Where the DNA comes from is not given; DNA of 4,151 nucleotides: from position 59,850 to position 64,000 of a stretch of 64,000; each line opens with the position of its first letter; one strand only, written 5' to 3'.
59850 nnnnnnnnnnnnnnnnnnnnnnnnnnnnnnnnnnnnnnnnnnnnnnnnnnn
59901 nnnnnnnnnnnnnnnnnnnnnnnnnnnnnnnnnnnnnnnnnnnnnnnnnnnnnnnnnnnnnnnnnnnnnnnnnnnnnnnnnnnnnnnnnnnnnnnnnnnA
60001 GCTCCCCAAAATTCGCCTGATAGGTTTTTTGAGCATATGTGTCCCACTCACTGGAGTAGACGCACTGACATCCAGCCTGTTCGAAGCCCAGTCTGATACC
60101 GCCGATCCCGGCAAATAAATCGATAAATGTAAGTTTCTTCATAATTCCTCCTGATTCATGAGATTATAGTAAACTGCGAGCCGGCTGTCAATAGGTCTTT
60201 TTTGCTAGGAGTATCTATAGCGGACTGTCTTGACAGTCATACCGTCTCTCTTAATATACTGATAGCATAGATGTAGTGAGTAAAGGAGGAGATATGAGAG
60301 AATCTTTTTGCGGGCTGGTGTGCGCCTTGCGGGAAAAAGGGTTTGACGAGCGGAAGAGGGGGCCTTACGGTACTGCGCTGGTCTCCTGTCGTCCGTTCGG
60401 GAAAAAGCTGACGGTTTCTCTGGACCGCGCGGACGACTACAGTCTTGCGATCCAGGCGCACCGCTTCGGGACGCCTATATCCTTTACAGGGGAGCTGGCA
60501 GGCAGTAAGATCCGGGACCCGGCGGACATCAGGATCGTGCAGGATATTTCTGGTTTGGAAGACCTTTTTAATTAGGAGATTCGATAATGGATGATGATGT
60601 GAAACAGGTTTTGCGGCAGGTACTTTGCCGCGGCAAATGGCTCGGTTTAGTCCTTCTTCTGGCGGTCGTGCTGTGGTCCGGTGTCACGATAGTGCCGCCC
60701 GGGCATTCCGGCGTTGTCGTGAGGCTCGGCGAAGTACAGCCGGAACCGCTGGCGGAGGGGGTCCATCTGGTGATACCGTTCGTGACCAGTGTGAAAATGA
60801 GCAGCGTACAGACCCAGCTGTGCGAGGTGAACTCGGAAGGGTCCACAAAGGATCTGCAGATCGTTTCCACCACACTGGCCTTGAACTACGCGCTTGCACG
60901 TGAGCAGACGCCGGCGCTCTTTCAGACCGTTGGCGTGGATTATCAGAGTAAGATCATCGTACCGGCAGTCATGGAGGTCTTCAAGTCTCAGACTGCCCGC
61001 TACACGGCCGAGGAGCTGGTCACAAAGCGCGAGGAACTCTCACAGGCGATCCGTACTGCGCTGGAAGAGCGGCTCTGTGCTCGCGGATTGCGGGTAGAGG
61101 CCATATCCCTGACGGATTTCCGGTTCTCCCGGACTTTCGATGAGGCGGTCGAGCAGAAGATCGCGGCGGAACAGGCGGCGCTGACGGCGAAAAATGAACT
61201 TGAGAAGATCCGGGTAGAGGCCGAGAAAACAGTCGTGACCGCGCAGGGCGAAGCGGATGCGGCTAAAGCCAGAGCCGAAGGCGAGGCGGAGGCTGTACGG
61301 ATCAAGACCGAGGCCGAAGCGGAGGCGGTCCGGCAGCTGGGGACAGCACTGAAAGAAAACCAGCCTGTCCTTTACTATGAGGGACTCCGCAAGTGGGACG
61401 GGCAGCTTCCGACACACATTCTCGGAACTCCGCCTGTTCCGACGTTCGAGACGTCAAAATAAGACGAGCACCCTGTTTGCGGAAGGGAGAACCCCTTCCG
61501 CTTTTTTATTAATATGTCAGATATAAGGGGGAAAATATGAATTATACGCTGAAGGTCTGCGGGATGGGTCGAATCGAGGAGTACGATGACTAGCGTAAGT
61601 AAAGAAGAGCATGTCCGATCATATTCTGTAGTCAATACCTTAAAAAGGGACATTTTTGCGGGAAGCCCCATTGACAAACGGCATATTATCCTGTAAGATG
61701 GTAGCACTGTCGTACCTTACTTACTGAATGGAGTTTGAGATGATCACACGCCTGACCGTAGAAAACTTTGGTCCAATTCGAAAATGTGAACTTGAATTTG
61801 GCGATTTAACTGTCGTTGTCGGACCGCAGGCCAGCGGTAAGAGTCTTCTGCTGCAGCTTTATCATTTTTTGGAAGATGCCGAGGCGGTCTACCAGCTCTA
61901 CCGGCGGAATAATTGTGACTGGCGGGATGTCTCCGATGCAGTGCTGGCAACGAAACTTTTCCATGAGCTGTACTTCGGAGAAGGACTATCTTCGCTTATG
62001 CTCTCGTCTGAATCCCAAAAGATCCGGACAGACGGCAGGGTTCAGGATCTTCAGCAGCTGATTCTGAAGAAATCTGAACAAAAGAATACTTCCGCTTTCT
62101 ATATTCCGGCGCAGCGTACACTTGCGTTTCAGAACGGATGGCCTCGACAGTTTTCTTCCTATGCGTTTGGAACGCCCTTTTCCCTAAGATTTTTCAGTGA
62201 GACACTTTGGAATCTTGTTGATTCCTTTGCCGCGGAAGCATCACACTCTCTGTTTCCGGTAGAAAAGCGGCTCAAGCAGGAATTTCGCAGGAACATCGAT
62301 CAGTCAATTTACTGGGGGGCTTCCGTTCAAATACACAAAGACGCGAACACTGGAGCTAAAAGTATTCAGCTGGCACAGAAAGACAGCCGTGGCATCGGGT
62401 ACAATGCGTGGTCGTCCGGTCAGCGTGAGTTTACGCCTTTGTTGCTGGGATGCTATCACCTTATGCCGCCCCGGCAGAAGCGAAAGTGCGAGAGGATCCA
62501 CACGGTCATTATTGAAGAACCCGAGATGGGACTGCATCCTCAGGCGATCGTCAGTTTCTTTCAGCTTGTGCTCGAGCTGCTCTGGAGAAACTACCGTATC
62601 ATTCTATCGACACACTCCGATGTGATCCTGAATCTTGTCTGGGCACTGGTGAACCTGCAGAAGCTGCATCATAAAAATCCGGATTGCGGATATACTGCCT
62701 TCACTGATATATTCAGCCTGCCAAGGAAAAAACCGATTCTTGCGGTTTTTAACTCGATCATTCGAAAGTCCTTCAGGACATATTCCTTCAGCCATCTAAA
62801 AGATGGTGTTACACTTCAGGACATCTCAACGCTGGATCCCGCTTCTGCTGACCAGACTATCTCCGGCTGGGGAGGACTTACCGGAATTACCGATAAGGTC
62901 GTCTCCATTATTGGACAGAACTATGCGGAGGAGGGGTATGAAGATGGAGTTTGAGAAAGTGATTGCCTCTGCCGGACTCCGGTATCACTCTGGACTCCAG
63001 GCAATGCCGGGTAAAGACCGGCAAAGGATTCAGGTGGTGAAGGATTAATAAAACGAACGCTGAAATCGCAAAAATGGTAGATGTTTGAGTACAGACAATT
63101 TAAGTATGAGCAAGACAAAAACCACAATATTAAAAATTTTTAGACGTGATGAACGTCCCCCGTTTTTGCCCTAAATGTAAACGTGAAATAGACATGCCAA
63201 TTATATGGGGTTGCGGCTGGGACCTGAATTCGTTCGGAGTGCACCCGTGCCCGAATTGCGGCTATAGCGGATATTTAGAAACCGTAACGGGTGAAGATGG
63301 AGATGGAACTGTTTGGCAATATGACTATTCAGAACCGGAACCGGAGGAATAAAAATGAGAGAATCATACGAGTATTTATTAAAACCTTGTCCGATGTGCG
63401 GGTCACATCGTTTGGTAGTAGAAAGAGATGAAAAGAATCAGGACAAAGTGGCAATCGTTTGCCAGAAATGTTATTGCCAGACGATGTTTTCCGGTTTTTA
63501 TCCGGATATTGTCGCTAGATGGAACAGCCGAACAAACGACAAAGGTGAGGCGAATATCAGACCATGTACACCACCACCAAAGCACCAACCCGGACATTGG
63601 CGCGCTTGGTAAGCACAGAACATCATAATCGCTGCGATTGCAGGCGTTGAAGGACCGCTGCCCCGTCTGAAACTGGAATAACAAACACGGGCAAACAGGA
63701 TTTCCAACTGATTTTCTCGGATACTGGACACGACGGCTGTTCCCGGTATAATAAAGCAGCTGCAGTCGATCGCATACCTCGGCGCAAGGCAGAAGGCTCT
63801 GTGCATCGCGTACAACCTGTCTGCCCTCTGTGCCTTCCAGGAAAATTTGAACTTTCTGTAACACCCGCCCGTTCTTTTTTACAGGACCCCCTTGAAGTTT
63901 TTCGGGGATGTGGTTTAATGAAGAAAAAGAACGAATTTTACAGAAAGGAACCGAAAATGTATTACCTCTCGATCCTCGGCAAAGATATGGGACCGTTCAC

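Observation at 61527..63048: Orphan ABC-type (AAA_15/21) ATPase with consensus promoter, possible 18-aa leader peptide, and no nuclease partner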

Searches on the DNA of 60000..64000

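Call 61: search_rna_families(source=window, start=60000, end=64000, threshold=evalue, max_evalue=1)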
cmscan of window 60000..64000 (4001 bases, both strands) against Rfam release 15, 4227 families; matches with E-value up to 1: 1.
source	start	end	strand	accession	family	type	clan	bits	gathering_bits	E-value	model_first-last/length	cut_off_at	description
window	60111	60178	-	RF01283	snoU30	Gene; snRNA; snoRNA; CD-box;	CL00052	22.5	45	0.95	1-86/86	no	Small nucleolar RNA U30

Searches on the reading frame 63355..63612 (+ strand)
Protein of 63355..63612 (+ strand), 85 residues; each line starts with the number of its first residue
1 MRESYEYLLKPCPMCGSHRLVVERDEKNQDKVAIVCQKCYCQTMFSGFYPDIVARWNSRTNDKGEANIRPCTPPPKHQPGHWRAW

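Call 3: search_protein_families(library=pfam, proteins=[window:63355-63609:+], max_evalue=0.01)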
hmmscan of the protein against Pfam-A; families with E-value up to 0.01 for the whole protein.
window:63355-63609:+ (85 aa): 1 family
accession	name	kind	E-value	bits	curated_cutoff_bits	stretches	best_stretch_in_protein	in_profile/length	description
PF14354.12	Lar_restr_allev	-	5.9e-06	26.9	28.6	1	9-60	3-58/58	Restriction alleviation protein Lar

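Call 18: find_encoding_contigs(protein=window:63355-63612:+, flank=6000, max_places=8)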
Protein window:63355-63612:+ (85 aa): 11 contigs read that carry it; 7 places shown.
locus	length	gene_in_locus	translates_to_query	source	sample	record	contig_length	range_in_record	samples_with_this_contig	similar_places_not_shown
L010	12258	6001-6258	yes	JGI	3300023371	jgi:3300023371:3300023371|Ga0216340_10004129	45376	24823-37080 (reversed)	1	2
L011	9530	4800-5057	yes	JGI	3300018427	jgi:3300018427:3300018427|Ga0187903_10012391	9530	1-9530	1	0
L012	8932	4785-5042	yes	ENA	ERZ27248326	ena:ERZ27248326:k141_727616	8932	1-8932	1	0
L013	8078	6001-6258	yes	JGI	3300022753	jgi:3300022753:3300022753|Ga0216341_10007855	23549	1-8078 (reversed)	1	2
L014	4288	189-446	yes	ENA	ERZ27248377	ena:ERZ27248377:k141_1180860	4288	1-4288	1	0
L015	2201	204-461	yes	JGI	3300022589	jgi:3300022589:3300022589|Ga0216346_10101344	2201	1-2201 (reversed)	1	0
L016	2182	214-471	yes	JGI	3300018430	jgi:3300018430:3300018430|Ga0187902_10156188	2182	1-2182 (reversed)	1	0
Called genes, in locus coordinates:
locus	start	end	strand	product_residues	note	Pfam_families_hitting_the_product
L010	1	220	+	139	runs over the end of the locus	-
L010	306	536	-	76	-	-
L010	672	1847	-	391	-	PF09019:EcoRII-C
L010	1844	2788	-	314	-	PF00145:DNA_methylase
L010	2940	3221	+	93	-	-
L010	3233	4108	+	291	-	PF01145:Band_7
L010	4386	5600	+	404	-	PF13175:AAA_15, PF13476:AAA_23 (faint), PF13304:AAA_21, PF13175:AAA_15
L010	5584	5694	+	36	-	-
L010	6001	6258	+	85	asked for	PF14354:Lar_restr_allev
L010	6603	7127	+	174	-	PF14237:GYF_2 (weak)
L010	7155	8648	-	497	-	-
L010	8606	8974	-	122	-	-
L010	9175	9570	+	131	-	-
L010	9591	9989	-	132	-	-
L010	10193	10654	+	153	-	-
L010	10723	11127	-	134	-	-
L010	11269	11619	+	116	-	-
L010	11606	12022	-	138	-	-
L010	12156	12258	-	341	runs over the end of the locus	PF02518:HATPase_c (weak), PF14213:DUF4325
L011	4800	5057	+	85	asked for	PF14354:Lar_restr_allev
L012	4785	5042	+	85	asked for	PF14354:Lar_restr_allev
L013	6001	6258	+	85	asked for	PF14354:Lar_restr_allev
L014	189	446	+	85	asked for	PF14354:Lar_restr_allev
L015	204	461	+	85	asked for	PF14354:Lar_restr_allev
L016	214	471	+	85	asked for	PF14354:Lar_restr_allev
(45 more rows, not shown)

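Call 30: search_protein_families(library=phrogs, proteins=[window:63355-63609:+], max_evalue=0.01)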
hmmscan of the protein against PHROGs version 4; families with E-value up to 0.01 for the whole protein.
window:63355-63609:+ (85 aa): 2 families
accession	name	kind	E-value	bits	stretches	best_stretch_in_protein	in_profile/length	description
phrog_599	-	moron, auxiliary metabolic gene and host takeover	6e-10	40.7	1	9-65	74-132/262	Lar-like restriction alleviation protein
phrog_31663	-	unknown function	0.00052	21.1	1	8-59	57-108/109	-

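Call 36: search_dna_similar(query=window:63355-63609:+, collection=phages, mode=protein, max_evalue=0.001, max_rows=15)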
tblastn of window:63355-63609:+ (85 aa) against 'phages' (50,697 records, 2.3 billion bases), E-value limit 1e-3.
No match.

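Call 56: search_protein_families(library=padloc, proteins=[window:63355-63609:+], max_evalue=0.001)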
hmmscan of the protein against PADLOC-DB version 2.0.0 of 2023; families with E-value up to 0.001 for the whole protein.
window:63355-63609:+ (85 aa): 0 families

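Call 58: find_related_loci(query=window:63355-63609:+, collection=viral_contigs, flank=4000)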
Query window:63355-63609:+ (85 aa) in viral_contigs; peptide patterns used: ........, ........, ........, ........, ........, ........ (x = any residue, [..] = any of these).
4 stretches matched a pattern, but none encodes a relative of the query by tblastn (E <= 1e-3).

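Call 63: find_related_loci(query=window:63355-63609:+, collection=metagenome_contigs, flank=3000)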
Query window:63355-63609:+ (85 aa) in metagenome_contigs; peptide patterns used: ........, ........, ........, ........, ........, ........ (x = any residue, [..] = any of these).
100 stretches matched a pattern; 1 encode a relative of the query (tblastn E <= 1e-3); 1 distinct loci.
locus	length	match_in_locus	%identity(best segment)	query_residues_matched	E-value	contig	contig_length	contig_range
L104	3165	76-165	50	58-83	5e-6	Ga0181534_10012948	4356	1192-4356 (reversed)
